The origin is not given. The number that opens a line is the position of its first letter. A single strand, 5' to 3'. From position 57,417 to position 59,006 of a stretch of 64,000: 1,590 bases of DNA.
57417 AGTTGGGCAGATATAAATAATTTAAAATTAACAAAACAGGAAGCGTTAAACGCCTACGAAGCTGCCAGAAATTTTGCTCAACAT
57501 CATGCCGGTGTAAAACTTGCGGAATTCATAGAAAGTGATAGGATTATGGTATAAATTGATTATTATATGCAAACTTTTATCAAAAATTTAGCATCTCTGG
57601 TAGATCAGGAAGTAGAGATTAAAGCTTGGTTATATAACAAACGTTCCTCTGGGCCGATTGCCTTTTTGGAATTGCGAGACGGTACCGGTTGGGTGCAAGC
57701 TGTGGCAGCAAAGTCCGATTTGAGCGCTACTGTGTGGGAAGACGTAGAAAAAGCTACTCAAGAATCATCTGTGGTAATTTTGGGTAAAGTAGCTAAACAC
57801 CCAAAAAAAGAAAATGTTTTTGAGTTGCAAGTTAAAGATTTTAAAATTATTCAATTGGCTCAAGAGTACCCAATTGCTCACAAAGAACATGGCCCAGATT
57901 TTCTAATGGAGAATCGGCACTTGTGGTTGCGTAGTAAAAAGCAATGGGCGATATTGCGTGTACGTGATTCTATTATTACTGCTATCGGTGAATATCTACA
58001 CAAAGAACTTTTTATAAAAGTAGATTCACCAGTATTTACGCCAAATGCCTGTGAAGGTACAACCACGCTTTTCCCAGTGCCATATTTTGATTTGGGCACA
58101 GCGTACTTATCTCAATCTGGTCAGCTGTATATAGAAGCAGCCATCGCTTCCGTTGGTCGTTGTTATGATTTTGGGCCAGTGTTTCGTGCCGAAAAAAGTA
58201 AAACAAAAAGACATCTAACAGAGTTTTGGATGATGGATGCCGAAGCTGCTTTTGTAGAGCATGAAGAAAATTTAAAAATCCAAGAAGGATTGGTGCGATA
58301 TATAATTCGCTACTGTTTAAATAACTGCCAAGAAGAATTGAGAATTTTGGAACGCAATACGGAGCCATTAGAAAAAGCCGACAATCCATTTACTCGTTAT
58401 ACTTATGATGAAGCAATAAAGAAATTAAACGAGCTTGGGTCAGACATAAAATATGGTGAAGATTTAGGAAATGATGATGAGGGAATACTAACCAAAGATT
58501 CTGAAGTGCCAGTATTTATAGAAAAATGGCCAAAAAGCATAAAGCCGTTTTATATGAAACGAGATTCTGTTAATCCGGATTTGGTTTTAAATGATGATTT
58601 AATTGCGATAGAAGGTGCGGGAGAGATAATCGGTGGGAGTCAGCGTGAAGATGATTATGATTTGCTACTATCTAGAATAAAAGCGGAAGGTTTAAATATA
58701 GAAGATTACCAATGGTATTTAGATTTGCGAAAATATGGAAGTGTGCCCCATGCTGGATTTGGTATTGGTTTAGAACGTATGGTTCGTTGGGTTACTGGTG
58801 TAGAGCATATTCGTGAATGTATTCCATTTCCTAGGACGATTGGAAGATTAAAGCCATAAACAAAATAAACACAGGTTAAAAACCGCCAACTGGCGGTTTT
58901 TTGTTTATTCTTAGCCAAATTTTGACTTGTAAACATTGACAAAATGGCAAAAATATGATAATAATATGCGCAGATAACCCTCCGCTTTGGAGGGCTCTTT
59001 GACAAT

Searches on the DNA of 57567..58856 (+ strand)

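Call 80: search_rna_families(sources=[L012, L014, L016, L015], threshold=gathering)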
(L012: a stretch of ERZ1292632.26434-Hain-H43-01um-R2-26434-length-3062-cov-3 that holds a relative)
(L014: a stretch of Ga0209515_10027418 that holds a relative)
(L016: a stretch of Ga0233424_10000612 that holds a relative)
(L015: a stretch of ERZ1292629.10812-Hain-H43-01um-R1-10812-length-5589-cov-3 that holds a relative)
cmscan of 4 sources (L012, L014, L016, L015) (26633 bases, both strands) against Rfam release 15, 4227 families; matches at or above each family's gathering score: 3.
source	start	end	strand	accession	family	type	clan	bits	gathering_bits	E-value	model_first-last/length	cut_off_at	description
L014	4464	4545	+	RF00005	tRNA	Gene; tRNA;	CL00001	59.6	29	9.4e-11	1-71/71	no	tRNA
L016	7860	7941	+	RF00005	tRNA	Gene; tRNA;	CL00001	59.6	29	9.4e-11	1-71/71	no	tRNA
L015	1733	1814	-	RF00005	tRNA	Gene; tRNA;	CL00001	59.6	29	9.4e-11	1-71/71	no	tRNA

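Call 82: search_rna_families(sources=[L012, L014, L016], threshold=evalue, max_evalue=1)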
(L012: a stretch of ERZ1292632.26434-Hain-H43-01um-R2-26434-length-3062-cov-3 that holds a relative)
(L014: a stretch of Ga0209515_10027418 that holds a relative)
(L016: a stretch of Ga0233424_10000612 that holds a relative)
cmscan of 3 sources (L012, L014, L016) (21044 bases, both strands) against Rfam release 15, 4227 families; matches with E-value up to 1: 4.
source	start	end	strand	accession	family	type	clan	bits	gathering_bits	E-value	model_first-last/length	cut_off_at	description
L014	4464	4545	+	RF00005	tRNA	Gene; tRNA;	CL00001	59.6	29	7.4e-11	1-71/71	no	tRNA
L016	7860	7941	+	RF00005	tRNA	Gene; tRNA;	CL00001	59.6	29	7.4e-11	1-71/71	no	tRNA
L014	4464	4546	-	RF04354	Plastid-ycf2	Cis-reg;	-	23.7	65.7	0.6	1-75/75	no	Plastid-ycf2 5UTR RNA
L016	7860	7942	-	RF04354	Plastid-ycf2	Cis-reg;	-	23.7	65.7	0.6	1-75/75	no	Plastid-ycf2 5UTR RNA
